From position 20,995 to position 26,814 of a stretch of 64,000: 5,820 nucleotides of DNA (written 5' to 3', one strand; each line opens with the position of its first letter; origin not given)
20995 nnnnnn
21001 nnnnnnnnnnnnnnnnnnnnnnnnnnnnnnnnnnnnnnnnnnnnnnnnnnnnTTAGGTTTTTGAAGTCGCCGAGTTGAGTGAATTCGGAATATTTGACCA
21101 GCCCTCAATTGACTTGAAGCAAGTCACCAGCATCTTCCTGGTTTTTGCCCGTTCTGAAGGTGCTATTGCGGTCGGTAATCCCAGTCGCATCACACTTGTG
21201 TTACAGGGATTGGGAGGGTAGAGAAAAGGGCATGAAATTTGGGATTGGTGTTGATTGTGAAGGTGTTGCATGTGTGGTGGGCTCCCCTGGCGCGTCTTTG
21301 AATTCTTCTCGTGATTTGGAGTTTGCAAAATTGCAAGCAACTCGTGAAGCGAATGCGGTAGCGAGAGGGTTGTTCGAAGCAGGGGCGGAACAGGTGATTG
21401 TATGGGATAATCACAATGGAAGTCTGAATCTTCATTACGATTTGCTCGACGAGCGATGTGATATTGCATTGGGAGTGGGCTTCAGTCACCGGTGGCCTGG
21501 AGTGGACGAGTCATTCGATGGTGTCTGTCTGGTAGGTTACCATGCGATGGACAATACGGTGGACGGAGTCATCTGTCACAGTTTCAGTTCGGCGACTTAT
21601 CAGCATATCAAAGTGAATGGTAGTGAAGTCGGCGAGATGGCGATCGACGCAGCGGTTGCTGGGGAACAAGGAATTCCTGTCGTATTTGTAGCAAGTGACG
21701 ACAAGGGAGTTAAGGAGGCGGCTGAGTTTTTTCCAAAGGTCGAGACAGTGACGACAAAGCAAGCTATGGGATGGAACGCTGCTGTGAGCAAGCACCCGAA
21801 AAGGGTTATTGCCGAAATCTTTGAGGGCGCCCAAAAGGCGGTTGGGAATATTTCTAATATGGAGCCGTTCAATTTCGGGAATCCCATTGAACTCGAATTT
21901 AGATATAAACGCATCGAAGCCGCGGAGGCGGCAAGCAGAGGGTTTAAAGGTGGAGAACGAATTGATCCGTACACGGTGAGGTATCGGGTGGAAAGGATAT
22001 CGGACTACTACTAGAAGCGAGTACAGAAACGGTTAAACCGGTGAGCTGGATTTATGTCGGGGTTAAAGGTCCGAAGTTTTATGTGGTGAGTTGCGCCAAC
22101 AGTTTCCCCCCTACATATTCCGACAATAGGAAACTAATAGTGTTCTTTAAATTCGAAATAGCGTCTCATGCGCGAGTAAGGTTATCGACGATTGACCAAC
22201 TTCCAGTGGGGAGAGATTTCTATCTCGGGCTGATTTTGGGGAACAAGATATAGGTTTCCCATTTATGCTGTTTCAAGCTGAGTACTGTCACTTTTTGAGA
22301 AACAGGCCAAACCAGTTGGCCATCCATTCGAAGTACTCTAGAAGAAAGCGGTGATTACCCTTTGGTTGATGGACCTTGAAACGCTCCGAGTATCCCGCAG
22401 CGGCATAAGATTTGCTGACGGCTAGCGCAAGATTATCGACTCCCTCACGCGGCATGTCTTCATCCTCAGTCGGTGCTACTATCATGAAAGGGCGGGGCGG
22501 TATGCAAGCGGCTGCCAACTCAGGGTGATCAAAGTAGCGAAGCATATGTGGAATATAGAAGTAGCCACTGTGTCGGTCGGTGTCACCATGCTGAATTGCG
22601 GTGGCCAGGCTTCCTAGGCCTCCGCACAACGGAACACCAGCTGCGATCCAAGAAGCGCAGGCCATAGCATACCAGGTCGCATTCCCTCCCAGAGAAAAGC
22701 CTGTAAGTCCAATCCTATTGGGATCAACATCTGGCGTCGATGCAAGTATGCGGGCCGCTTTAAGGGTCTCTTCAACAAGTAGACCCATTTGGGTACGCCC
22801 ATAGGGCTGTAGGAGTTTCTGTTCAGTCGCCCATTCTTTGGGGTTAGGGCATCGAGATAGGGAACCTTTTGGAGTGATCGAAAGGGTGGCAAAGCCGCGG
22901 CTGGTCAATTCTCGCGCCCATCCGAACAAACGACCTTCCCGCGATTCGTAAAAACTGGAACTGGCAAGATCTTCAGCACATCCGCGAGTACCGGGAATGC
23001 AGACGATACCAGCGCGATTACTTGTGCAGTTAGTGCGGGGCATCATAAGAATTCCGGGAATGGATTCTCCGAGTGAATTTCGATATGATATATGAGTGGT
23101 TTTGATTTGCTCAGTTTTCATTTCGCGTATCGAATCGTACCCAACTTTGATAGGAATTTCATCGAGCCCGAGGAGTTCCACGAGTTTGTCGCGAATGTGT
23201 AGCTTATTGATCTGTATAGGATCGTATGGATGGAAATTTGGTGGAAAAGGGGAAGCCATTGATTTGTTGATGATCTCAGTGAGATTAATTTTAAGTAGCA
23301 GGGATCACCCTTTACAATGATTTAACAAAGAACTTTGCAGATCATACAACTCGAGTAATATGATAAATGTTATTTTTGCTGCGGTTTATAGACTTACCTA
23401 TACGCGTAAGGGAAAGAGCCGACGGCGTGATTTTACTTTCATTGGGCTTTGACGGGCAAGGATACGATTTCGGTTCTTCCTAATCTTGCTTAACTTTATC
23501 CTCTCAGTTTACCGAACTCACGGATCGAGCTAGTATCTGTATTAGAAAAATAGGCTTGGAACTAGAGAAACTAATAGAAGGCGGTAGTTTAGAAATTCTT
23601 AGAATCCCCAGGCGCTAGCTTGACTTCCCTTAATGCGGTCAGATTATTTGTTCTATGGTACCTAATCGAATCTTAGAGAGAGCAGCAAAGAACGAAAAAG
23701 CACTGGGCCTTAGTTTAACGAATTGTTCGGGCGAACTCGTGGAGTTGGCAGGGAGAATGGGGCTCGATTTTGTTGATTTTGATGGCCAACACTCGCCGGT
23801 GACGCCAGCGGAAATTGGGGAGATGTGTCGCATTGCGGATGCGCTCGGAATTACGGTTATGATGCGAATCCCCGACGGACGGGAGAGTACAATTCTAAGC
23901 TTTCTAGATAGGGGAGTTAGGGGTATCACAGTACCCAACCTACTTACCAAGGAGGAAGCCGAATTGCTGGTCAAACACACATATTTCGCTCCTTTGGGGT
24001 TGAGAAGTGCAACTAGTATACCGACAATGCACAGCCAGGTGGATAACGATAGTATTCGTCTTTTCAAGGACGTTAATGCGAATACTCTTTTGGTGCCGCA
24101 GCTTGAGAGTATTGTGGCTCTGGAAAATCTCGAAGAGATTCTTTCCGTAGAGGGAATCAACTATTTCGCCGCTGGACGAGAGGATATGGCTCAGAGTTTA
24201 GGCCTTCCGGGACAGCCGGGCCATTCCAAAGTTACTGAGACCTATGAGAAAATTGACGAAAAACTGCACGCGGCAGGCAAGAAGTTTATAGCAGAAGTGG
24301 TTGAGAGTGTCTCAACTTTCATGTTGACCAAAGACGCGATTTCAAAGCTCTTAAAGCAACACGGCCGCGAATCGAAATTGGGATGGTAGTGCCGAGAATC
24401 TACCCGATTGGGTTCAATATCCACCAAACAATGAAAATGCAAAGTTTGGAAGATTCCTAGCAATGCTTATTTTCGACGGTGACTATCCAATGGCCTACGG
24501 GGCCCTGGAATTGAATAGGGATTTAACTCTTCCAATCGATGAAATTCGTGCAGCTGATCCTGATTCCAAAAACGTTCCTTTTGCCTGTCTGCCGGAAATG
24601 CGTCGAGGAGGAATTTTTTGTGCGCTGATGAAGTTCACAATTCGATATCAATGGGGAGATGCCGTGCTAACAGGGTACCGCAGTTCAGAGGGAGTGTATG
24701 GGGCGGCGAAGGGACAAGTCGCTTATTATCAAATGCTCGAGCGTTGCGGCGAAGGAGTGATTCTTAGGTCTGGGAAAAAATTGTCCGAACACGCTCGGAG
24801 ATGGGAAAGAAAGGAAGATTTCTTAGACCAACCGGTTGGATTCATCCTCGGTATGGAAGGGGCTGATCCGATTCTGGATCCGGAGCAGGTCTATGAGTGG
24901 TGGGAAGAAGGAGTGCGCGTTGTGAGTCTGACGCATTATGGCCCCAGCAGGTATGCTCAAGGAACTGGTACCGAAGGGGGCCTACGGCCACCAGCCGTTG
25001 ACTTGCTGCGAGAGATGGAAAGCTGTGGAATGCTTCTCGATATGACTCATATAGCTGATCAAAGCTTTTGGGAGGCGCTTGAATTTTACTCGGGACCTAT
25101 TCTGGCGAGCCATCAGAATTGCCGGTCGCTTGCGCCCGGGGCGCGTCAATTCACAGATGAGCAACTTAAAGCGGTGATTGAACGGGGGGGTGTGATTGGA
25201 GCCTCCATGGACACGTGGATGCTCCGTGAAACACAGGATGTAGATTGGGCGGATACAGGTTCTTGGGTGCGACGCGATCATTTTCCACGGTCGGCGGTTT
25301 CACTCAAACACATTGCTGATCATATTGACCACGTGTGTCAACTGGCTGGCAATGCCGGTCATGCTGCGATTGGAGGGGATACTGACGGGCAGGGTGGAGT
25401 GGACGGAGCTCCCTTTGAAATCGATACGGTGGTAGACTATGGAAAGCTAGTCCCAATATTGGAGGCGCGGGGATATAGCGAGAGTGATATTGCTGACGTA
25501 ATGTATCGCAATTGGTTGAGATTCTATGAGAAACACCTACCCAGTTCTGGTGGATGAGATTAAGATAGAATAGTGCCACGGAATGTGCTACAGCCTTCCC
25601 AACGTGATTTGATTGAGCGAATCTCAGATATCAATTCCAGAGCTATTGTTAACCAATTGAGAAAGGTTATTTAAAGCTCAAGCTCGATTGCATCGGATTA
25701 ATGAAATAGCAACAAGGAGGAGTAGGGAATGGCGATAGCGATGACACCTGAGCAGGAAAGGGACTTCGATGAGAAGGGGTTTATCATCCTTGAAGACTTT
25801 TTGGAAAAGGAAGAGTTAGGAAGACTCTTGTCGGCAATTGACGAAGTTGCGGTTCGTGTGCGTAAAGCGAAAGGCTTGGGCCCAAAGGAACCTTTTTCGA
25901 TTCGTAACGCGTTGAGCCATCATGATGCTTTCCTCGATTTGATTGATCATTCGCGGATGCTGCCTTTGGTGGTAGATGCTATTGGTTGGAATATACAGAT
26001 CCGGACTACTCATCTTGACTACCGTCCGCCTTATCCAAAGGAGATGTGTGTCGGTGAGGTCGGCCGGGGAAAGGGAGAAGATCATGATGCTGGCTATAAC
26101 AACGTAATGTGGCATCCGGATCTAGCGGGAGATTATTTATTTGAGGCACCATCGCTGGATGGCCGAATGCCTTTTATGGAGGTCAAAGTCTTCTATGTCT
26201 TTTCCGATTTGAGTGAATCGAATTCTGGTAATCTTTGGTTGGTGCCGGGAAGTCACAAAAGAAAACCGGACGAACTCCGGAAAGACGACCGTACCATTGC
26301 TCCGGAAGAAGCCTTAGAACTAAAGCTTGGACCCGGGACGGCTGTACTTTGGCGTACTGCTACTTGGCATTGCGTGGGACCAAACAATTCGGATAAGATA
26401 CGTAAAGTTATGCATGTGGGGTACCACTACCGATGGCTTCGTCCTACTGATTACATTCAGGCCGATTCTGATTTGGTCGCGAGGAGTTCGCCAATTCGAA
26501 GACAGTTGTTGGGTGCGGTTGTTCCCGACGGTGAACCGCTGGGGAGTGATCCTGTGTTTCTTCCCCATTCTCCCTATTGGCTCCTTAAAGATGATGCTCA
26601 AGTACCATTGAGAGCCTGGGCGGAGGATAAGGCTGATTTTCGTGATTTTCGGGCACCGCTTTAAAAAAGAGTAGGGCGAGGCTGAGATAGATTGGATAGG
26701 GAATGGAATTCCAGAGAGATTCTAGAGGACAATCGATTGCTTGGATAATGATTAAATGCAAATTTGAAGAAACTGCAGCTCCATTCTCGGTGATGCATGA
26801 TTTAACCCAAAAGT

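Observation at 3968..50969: About 47 kb of apparently cytoplasmic catabolic genes built from four expanded enzyme families, with one transporter and no regulator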

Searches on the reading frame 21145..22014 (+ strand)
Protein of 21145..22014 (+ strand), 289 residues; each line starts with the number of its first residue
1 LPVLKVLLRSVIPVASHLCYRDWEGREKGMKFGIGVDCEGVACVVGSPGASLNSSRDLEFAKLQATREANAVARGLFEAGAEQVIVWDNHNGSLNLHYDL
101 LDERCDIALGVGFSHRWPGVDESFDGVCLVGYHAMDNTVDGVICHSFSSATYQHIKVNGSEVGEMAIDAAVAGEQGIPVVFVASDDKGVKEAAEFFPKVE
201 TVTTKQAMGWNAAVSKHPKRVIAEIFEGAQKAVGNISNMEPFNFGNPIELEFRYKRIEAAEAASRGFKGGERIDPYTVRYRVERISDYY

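Call 5: search_protein_families(library=pfam, proteins=[window:21145-22014:+], max_evalue=0.01)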
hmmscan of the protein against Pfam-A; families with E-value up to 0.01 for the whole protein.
window:21145-22014:+ (289 aa): 1 family
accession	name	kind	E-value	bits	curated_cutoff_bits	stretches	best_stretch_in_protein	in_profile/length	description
PF04951.18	Peptidase_M55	-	1.7e-66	224.8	25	1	30-288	1-258/264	D-aminopeptidase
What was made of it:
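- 21145..22014 (+): g18, M55 (DppA-like) aminopeptidase. PF04951, E 1.7e-66 (call 5)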

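Call 42: search_protein_families(library=ncbifam, proteins=[window:21145-22014:+], max_evalue=0.001)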
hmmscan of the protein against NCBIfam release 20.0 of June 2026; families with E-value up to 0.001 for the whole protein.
window:21145-22014:+ (289 aa): 1 family
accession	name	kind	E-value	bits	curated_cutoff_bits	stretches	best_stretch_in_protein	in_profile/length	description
NF058634.1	AmiPeptDppABac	equivalog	8e-33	114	430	1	30-287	1-256/274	D-aminopeptidase DppA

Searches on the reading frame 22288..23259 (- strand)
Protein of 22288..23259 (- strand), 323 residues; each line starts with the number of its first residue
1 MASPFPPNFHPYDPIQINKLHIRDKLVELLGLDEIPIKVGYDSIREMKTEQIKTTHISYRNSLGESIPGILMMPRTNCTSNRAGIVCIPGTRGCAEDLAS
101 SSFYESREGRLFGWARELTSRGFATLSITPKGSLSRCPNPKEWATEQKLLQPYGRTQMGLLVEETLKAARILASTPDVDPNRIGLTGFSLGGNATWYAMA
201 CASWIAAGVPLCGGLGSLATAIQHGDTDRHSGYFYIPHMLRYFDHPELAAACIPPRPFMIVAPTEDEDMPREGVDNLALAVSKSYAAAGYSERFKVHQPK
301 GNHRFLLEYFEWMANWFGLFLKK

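Call 5: search_protein_families(library=pfam, proteins=[window:22288-23259:-], max_evalue=0.01)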
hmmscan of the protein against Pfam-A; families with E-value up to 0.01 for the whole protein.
window:22288-23259:- (323 aa): 5 families
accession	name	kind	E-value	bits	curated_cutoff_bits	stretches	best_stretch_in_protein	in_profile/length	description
PF12715.13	Abhydrolase_7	-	7.3e-05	22.6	21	0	235-298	286-339/388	Abhydrolase family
PF01738.24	DLH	-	0.00018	21.6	21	1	139-218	55-130/217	Dienelactone hydrolase family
PF05448.18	AXE1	-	0.00059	19.1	21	1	165-226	160-221/321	Acetyl xylan esterase (AXE1)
PF00326.27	Peptidase_S9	-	0.0024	17.9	22.6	1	162-200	45-83/213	Prolyl oligopeptidase family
PF12740.14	PETase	-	0.004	17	28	0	101-211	60-155/263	PET hydrolase-like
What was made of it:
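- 22288..23259 (-): g19, alpha/beta hydrolase (esterase or peptidase type). Weak hits to DLH, AXE1 and Peptidase_S9 (call 5)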

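Call 65: search_protein_families(library=ncbifam, proteins=[window:22288-23259:-], max_evalue=0.001)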
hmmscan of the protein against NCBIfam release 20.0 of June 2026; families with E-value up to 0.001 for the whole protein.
window:22288-23259:- (323 aa): 1 family
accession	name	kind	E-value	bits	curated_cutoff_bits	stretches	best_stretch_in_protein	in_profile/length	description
NF033523.0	lasso_peptidase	equivalog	4.4e-07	29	400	1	118-207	432-520/638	Atxe2 family lasso peptide isopeptidase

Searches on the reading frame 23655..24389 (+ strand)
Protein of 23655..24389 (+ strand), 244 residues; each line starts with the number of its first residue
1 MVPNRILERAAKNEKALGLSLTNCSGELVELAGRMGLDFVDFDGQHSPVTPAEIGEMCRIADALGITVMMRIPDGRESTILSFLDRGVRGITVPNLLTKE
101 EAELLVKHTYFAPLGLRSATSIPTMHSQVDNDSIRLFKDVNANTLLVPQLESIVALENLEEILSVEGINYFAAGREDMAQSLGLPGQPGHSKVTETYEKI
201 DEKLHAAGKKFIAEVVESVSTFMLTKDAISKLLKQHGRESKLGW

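Call 5: search_protein_families(library=pfam, proteins=[window:23655-24389:+], max_evalue=0.01)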
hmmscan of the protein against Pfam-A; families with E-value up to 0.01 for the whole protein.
window:23655-24389:+ (244 aa): 1 family
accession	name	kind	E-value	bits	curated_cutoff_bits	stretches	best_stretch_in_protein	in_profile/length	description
PF03328.21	HpcH_HpaI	-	8.4e-21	74.7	25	1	27-219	12-191/221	HpcH/HpaI aldolase/citrate lyase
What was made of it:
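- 23655..24389 (+): g20, HpcH/HpaI-family aldolase. PF03328, E 8e-21 (call 5).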

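Call 25: search_protein_families(library=ncbifam, proteins=[window:23655-24389:+], max_evalue=0.00001)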
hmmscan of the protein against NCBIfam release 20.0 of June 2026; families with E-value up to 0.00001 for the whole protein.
window:23655-24389:+ (244 aa): 4 families
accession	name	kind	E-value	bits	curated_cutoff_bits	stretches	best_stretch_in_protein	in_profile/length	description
NF007521.0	PRK10128.1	equivalog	1.3e-23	83.9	441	1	4-210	7-212/267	2-keto-3-deoxy-L-rhamnonate aldolase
TIGR02311.1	HpaI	equivalog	1.3e-23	83.7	368.8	1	12-210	9-206/249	4-hydroxy-2-oxoheptanedioate aldolase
NF007849.0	PRK10558.1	equivalog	1.8e-20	73.4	393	1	2-210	6-212/256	2-dehydro-3-deoxyglucarate aldolase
TIGR03239.1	GarL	equivalog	4.3e-20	72.3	406.75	1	6-210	3-205/249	2-dehydro-3-deoxyglucarate aldolase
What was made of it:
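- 23655..24389 (+): Nearest equivalog is 2-keto-3-deoxy-L-rhamnonate aldolase, below cut-off (call 25).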

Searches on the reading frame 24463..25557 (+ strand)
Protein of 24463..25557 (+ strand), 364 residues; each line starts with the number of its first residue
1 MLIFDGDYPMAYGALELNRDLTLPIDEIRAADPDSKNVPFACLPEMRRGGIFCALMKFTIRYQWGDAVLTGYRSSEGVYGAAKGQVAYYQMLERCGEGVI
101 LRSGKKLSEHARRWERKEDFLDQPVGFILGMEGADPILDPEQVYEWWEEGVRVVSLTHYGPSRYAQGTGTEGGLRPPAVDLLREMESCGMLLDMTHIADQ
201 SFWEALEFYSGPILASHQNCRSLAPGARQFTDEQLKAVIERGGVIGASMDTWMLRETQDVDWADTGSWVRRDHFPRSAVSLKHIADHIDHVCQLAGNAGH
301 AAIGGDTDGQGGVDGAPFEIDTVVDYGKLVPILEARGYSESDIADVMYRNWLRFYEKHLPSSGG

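Call 6: search_protein_families(library=pfam, proteins=[window:24463-25557:+], max_evalue=0.01)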
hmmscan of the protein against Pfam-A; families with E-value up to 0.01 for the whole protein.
window:24463-25557:+ (364 aa): 1 family
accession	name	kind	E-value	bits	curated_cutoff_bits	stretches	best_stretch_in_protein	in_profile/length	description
PF01244.27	Peptidase_M19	-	3.2e-47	161.7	26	1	43-356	39-318/319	Membrane dipeptidase (Peptidase family M19)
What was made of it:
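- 24463..25557 (+): g21, M19 dipeptidase. PF01244, E 3e-47 (call 6)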

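Call 65: search_protein_families(library=ncbifam, proteins=[window:24463-25557:+], max_evalue=0.001)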
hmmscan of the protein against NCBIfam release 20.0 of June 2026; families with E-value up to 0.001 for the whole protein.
window:24463-25557:+ (364 aa): 0 families

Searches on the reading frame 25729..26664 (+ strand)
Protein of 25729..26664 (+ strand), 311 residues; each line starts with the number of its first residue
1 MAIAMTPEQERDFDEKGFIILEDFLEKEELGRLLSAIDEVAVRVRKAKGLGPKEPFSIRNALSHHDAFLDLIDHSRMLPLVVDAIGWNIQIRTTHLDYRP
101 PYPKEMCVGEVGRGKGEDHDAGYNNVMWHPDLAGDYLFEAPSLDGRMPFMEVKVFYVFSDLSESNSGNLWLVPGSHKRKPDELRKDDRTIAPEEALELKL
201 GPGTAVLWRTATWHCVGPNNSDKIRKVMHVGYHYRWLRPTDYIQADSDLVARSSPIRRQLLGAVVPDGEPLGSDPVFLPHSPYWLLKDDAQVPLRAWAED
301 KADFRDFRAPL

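Call 6: search_protein_families(library=pfam, proteins=[window:25729-26664:+], max_evalue=0.01)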
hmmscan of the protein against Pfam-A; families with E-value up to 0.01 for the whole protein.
window:25729-26664:+ (311 aa): 1 family
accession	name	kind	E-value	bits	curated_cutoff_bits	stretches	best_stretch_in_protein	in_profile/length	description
PF05721.19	PhyH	-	3.5e-16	60.6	22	1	13-227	1-213/213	Phytanoyl-CoA dioxygenase (PhyH)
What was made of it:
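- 25729..26664 (+): g22, PhyH-type oxygenase. PF05721 (call 6).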

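Call 42: search_protein_families(library=ncbifam, proteins=[window:25729-26664:+], max_evalue=0.001)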
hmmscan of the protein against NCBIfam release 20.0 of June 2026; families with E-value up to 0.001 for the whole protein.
window:25729-26664:+ (311 aa): 0 families
